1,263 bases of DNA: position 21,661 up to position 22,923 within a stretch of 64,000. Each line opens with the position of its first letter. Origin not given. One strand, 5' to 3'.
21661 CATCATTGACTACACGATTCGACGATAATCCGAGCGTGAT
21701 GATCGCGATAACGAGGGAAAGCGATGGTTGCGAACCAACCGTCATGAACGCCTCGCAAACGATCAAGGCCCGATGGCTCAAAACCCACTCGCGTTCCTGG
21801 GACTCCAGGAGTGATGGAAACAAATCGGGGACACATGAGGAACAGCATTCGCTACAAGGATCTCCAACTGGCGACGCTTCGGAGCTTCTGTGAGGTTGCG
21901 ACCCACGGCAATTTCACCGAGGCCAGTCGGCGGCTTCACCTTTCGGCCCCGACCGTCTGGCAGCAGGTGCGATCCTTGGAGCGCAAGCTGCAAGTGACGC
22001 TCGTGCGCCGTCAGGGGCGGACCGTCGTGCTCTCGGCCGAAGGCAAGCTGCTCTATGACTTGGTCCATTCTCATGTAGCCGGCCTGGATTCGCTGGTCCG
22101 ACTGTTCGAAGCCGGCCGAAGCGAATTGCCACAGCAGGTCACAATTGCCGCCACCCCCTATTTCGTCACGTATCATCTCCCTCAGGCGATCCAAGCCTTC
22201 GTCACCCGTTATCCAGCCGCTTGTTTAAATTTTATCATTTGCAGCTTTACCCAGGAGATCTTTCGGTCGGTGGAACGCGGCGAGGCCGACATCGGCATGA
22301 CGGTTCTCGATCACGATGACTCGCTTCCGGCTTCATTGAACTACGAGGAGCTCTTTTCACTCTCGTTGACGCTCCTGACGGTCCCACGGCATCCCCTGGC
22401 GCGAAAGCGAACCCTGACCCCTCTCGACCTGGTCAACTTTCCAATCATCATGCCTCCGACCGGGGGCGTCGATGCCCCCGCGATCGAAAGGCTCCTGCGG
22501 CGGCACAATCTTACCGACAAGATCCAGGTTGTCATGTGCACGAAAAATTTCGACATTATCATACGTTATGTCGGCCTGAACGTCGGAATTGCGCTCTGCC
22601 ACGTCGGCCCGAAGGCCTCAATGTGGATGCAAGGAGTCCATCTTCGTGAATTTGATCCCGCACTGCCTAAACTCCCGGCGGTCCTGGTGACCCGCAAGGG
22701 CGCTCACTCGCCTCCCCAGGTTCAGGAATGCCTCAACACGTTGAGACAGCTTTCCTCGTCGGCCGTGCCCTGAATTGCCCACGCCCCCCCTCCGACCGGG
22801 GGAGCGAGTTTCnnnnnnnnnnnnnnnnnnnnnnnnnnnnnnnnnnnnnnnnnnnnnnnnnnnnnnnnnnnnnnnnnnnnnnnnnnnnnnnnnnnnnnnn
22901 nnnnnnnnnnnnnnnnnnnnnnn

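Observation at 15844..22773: Translationally coupled operon of a SelA-like PLP enzyme, an acylase and a DmfA2-like amidohydrolase, with a LysR regulator.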

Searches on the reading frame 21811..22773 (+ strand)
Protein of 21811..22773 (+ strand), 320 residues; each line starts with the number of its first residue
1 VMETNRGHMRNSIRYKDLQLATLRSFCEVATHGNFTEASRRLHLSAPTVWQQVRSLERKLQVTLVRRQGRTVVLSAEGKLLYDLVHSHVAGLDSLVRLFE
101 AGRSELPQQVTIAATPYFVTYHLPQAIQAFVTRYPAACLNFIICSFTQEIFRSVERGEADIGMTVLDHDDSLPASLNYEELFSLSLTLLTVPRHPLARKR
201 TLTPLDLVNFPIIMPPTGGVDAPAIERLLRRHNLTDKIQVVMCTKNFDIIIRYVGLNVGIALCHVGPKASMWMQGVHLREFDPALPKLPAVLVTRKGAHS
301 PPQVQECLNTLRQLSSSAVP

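Call 7: search_protein_families(library=pfam, proteins=[window:21811-22773:+], max_evalue=0.01)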
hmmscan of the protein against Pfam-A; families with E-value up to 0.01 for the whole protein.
window:21811-22773:+ (320 aa): 5 families
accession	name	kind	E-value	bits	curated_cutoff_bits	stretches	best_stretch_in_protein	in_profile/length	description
PF03466.25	LysR_substrate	-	5.6e-30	104.7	28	1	107-313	5-206/209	LysR substrate binding domain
PF00126.33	HTH_1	-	1.8e-18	66.6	26.6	1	21-79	2-60/60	Bacterial regulatory helix-turn-helix protein, lysR family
PF13556.12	HTH_30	-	0.00026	21.2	27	1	20-73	2-53/59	PucR C-terminal helix-turn-helix domain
PF13412.12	HTH_24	-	0.0037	17.2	21.9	1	36-59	21-44/48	Winged helix-turn-helix DNA-binding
PF13542.12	HTH_Tnp_ISL3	-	0.0075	16.2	27.4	0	30-52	24-46/51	Helix-turn-helix domain of transposase family ISL3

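Call 8: search_protein_families(library=ncbifam, proteins=[window:21811-22773:+], max_evalue=0.01)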
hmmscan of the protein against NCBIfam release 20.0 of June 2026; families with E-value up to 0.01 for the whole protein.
window:21811-22773:+ (320 aa): 50 families (the best 25 are shown)
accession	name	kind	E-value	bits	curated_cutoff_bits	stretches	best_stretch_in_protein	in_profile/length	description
NF040786.1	LysR_Sec_metab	equivalog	5e-32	111.1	250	1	19-262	2-244/298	selenium metabolism-associated LysR family transcriptional regulator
TIGR03339.1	phn_lysR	subfamily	2.5e-28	99.1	341.1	1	23-289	2-260/279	aminoethylphosphonate catabolism associated LysR family transcriptional regulator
NF008416.0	PRK11242.1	equivalog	1.2e-27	97.1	277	1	22-306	5-282/300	transcriptional regulator CynR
NF009327.0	PRK12684.1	subfamily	2.5e-25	89.3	402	1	19-262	2-242/313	CysB family HTH-type transcriptional regulator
NF007385.0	PRK09906.1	equivalog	3e-25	89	356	1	19-311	2-287/296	DNA-binding transcriptional regulator HcaR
TIGR02424.1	TF_pcaQ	equivalog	1.8e-24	86.2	303.8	1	18-238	3-221/300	pca operon transcription factor PcaQ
NF047520.1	trans_act_CidR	equivalog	3.7e-22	78.8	415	1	21-214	4-193/292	cidABC operon transcriptional activator CidR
NF008722.0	PRK11716.1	equivalog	2e-21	76.3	246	1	19-263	2-241/293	HTH-type transcriptional activator IlvY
NF008239.0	PRK11013.1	equivalog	4.8e-21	75.1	288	1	23-288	9-268/309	LysR family transcriptional regulator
NF053705.1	TransRegGltCGpos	equivalog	2.2e-19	69.8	350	1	20-262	3-240/300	glutamate biosynthesis transcriptional regulator GltC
NF009324.0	PRK12679.1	equivalog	5.1e-19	68.5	491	1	31-263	15-243/316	HTH-type transcriptional regulator Cbl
TIGR03418.1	chol_sulf_TF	equivalog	2.1e-18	66.3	324.8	1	19-213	2-187/291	choline sulfate utilization transcriptional regulator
NF009326.0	PRK12681.1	equivalog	2.9e-18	66.4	436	1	19-262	2-242/324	HTH-type transcriptional regulator CysB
NF045775.1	acetoin_reg_AlsR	exception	5.1e-18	65.6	430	1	19-268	2-247/290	acetoin biosynthesis transcriptional regulator AlsR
NF040889.1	trans_reg_YeiE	equivalog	5.4e-18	65.2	480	1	19-261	4-235/288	DNA-binding transcriptional regulator YeiE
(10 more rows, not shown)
